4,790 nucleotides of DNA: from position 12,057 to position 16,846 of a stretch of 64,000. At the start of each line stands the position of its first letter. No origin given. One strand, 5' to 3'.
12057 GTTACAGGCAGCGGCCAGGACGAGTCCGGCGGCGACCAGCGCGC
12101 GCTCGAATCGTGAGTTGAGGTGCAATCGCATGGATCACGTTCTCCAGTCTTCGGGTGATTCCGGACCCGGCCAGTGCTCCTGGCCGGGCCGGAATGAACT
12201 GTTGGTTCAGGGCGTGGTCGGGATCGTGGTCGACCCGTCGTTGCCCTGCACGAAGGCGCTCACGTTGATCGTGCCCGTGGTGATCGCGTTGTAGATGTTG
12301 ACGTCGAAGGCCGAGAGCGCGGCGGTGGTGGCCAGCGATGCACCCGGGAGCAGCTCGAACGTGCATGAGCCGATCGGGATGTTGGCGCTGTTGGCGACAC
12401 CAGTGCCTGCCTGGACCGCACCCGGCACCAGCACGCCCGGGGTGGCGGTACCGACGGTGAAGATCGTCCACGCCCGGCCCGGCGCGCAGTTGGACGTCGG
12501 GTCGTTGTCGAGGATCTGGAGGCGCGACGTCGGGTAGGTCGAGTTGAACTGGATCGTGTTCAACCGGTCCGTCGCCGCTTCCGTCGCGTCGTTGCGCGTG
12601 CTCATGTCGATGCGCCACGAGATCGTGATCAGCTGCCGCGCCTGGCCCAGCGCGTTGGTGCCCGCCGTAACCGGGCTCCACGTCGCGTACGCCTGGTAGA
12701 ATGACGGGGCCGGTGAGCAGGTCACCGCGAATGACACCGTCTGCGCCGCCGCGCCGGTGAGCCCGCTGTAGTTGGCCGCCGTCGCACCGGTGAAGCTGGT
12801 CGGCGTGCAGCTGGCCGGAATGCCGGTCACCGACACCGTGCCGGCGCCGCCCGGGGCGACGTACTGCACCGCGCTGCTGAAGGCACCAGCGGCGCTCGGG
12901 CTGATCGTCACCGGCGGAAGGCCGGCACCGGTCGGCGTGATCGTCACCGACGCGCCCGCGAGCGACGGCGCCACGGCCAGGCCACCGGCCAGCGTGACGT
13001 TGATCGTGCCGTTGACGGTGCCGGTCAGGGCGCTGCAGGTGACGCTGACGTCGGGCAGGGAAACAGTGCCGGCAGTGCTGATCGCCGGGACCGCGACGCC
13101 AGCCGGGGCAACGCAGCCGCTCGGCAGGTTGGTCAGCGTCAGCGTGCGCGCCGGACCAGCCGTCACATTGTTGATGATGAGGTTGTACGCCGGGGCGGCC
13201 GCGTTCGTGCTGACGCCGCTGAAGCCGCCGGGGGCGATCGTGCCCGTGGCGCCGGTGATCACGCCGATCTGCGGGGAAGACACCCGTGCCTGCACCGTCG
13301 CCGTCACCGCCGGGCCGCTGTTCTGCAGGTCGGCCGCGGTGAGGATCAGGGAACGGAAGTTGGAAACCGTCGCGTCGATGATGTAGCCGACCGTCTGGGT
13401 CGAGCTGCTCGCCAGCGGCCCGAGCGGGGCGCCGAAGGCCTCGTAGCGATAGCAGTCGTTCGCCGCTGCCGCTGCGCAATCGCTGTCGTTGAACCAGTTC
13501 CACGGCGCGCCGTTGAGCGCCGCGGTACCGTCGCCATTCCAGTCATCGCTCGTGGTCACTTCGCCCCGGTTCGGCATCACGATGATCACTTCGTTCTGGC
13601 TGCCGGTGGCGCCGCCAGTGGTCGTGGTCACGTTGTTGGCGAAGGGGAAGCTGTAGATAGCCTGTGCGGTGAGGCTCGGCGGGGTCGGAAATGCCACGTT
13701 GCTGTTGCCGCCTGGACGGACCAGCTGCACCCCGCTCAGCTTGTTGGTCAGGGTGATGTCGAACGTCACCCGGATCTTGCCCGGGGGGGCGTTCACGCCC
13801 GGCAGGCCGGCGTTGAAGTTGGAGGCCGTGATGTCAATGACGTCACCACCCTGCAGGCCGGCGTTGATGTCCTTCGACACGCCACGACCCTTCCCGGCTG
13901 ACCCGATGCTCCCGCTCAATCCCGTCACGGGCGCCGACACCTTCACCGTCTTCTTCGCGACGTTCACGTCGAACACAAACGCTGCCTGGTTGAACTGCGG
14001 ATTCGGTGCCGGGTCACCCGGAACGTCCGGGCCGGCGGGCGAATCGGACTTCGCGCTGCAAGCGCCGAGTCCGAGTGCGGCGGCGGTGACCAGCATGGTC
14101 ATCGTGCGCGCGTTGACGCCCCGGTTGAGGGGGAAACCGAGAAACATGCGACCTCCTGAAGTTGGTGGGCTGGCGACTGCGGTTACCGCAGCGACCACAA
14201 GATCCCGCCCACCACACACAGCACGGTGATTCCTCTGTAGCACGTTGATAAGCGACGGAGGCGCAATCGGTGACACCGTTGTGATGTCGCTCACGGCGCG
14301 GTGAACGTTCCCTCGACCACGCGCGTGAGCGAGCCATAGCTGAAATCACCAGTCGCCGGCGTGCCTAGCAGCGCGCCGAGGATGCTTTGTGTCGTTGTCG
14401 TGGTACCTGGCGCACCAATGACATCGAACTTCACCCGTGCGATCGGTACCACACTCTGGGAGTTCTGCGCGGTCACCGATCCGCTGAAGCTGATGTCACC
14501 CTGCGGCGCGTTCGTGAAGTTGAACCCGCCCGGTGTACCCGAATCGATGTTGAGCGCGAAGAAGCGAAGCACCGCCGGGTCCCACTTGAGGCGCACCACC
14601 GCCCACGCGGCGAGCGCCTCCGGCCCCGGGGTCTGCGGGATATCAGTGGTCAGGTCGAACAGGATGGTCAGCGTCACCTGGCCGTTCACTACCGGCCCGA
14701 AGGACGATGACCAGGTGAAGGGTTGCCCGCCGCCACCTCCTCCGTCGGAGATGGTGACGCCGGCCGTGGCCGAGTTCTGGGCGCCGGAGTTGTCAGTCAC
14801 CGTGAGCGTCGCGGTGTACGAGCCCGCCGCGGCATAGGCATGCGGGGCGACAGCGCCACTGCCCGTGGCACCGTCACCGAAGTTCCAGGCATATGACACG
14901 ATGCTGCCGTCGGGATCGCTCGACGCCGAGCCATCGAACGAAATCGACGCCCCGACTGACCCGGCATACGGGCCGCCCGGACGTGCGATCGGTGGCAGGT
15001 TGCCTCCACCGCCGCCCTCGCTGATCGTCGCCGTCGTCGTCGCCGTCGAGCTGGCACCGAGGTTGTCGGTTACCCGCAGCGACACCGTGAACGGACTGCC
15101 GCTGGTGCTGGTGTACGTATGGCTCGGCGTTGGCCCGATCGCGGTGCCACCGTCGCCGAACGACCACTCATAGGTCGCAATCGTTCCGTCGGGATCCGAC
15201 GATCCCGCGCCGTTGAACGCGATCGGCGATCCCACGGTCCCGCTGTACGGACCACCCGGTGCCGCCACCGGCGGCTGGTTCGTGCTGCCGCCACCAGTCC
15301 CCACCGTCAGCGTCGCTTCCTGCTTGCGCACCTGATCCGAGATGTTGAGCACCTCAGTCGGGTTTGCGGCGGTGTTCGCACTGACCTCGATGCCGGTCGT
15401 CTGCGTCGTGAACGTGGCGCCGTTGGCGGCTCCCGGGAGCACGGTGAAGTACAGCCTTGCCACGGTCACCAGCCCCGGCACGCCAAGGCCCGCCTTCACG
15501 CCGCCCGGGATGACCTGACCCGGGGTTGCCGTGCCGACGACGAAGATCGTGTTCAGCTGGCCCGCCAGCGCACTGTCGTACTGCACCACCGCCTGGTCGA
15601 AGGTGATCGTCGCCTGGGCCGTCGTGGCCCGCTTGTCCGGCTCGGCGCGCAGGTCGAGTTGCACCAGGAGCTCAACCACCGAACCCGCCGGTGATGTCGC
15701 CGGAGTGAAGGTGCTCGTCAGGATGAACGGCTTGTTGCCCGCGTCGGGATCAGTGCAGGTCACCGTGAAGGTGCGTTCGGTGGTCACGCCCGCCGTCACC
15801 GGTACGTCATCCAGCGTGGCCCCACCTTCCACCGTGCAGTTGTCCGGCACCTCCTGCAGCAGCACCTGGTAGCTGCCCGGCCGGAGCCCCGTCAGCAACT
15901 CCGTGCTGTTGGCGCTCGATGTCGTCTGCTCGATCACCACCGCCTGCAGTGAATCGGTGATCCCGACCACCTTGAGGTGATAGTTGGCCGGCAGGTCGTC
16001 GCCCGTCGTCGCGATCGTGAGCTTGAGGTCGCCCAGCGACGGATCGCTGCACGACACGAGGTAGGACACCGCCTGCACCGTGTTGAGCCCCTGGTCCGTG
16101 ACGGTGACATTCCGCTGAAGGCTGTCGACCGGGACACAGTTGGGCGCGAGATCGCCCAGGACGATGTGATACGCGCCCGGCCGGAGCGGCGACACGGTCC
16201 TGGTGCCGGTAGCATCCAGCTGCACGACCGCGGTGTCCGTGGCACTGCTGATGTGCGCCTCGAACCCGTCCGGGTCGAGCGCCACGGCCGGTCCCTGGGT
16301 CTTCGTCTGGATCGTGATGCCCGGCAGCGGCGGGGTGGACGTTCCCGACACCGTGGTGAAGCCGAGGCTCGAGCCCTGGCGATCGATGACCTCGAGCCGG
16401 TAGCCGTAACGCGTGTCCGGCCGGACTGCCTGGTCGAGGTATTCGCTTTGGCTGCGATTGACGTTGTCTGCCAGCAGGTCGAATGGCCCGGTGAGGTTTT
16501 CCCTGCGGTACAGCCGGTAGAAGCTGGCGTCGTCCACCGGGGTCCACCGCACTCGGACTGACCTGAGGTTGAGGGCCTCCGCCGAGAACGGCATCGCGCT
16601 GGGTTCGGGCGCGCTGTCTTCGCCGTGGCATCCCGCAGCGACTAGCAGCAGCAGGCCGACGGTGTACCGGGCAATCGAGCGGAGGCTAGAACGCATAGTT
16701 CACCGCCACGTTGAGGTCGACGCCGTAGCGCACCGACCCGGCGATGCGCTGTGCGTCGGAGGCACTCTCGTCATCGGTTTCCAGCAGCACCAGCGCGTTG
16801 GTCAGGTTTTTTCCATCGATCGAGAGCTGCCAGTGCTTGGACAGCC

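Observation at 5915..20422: TonB-dependent receptor heads a translationally coupled operon of giant lipoproteins with cohesin-like, dockerin-like, PKD and FN3 modules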

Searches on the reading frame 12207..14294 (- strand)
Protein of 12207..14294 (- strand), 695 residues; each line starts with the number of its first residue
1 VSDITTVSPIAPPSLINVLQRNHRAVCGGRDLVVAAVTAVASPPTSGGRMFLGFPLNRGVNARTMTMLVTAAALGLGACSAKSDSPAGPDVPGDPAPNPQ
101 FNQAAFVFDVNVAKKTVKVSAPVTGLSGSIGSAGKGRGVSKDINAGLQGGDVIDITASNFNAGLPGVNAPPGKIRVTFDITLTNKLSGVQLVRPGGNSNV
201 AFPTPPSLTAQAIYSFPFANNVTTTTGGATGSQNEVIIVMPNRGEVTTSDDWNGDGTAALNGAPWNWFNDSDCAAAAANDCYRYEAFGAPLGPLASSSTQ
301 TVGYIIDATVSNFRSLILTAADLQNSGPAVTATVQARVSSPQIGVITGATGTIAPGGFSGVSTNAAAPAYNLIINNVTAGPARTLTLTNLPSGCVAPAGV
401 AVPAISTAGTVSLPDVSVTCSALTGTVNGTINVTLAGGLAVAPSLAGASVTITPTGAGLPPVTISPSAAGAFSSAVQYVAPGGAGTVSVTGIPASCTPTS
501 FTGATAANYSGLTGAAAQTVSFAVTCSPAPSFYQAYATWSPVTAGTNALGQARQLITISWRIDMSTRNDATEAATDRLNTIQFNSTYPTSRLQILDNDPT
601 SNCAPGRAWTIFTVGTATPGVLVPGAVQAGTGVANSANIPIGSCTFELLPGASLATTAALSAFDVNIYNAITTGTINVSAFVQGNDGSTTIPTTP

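Call 5: search_protein_families(library=pfam, proteins=[window:12207-14294:-], max_evalue=0.1)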
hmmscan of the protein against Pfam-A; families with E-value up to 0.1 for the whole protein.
window:12207-14294:- (695 aa): 0 families

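Call 6: search_protein_families(library=ncbifam, proteins=[window:12207-14294:-], max_evalue=0.1)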
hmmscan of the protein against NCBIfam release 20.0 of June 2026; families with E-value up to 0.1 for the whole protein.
window:12207-14294:- (695 aa): 0 families
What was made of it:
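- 12207..14147 (-): Lipoprotein listed as the 695-aa ORF, probably 646 aa from Met50. It has an N-terminal domain with no family match, CarboxypepD_reg-like/Ig-like repeats, and a C-terminal cohesin-like module c (nt 12210-12722). No Pfam or NCBIfam hit (calls 5, 6).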

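Call 78: search_solved_structures(query=A6, max_evalue=5)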
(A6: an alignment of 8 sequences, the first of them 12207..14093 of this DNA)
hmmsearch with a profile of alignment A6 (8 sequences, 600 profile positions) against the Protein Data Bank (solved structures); distinct sequences matched with E-value up to 5: 2.
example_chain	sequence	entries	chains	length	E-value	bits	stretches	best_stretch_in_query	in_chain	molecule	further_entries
4m98_A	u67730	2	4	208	0.025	16.5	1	345-438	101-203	Pilin glycosylation protein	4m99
2qsv_A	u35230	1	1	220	0.79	11.5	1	284-355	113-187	Uncharacterized protein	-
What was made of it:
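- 12207..14147 (-): A profile search of PDB found nothing meaningful (call 78).
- Tried and rejected: A profile search of the 695-aa family against PDB gave no meaningful hit (call 78).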

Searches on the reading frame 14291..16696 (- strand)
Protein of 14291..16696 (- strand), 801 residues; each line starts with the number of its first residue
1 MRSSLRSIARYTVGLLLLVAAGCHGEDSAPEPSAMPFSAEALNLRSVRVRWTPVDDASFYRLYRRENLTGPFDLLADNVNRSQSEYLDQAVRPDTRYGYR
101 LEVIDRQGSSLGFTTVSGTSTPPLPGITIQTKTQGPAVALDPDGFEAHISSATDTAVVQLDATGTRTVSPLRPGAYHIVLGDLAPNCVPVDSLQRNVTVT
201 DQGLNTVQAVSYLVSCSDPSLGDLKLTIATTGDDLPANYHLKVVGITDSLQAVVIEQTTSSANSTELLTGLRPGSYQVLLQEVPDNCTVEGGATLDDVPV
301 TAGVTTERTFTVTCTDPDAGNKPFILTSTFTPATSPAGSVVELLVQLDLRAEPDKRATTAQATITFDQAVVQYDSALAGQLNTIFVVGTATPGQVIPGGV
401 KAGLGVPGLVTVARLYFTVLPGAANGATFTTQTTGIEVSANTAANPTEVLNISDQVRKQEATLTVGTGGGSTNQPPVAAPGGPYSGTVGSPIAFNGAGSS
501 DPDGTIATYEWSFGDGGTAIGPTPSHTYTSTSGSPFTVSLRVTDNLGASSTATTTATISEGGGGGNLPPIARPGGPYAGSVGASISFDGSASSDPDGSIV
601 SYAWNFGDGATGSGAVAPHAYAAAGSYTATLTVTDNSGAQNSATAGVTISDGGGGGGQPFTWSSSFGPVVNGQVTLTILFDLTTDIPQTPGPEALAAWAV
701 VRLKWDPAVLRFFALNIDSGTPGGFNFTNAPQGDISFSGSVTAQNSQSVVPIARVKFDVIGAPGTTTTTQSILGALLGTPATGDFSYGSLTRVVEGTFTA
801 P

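Call 5: search_protein_families(library=pfam, proteins=[window:14291-16696:-], max_evalue=0.1)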
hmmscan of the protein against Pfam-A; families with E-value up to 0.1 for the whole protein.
window:14291-16696:- (801 aa): 7 families
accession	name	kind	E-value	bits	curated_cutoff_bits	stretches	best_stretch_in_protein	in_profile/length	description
PF18911.6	PKD_4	-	1.6e-45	153.5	27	2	566-648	1-84/85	PKD domain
PF00801.26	PKD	-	8.3e-26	90.2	23.5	2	485-555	10-78/80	PKD domain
PF22352.2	K319L-like_PKD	-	3.4e-17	62.7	27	2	583-649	12-84/84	K319L-like, PKD domain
PF17963.7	Big_9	-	0.00023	22.4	23.6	2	473-557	1-89/89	Bacterial Ig domain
PF21027.3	Sde0182_C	-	0.00044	21.2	27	0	585-611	2-29/83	Cellulose-binding protein Sde0182, C-terminal domain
PF00963.24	Cohesin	-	0.00087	19.9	24.1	1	329-453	4-134/139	Cohesin domain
PF00041.27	fn3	-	0.0083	16.8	25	0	36-110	5-75/84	Fibronectin type III domain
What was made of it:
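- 14291..16696 (-): 801-aa lipoprotein with a modular build: weak FN3-like domain (aa 36-110), two Cys-containing Ig-like repeats (aa ~125-320), cohesin-like module a (aa 329-453, nt 15338-15712), two PKD domains (aa 474-648, nt 14753-15277) and cohesin-like module b (aa 655-801, nt 14294-14734). Pfam PKD_4 E 1.6e-45, Cohesin E 8.7e-4 (19.9 bits, cutoff 24.1), fn3 E 0.0083 (call 5).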

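Call 6: search_protein_families(library=ncbifam, proteins=[window:14291-16696:-], max_evalue=0.1)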
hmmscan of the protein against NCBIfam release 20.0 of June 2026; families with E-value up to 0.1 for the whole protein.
window:14291-16696:- (801 aa): 1 family
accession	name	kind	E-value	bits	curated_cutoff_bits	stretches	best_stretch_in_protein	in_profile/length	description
TIGR00864.1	PCC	subfamily_domain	1.4e-06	25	1861.4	2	596-650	1422-1475/2700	polycystin cation channel protein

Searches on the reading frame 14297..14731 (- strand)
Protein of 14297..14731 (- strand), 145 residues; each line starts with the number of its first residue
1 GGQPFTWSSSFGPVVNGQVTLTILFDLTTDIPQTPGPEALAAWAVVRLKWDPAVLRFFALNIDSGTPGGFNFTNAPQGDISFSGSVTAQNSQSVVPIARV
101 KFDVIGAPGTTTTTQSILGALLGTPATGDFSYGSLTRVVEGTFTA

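Call 52: search_solved_structures(query=A7, max_evalue=10)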
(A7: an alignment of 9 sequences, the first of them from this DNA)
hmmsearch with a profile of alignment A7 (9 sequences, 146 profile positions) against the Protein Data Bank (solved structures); distinct sequences matched with E-value up to 10: 3.
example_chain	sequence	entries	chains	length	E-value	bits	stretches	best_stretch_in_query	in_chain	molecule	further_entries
1tyj_A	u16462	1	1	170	0.72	13.1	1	15-69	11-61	cellulosomal scaffoldin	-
2y3n_A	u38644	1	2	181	0.86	12.9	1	15-69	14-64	CELLULOSOMAL SCAFFOLDIN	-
1w78_A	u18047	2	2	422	1.3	12.3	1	90-120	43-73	FOLC BIFUNCTIONAL PROTEIN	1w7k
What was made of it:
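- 14291..16696 (-): The top two PDB profile hits are cohesins, but at E 0.7-0.9 (call 52).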

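Call 53: search_protein_families(library=pfam, alignment_id=A7, max_evalue=10)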
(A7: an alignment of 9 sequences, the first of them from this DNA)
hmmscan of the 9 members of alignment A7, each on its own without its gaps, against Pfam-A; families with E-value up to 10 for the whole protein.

A. member 1, seq(145 aa): 0 families

B. families by the number of members that match (of 9 scanned): 3 families
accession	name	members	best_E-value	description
PF00963.24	Cohesin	2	2.5e-05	Cohesin domain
PF05783.17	DLIC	1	0.013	Dynein light intermediate chain (DLIC)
PF05354.17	Phage_attach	1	0.13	Phage Head-Tail Attachment protein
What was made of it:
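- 14291..16696 (-): Pfam Cohesin matches 2 of 9 module sequences, best E 2.5e-5 (call 53).
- The cohesin-like status of the 801 and 695 modules is weak (calls 52, 53).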
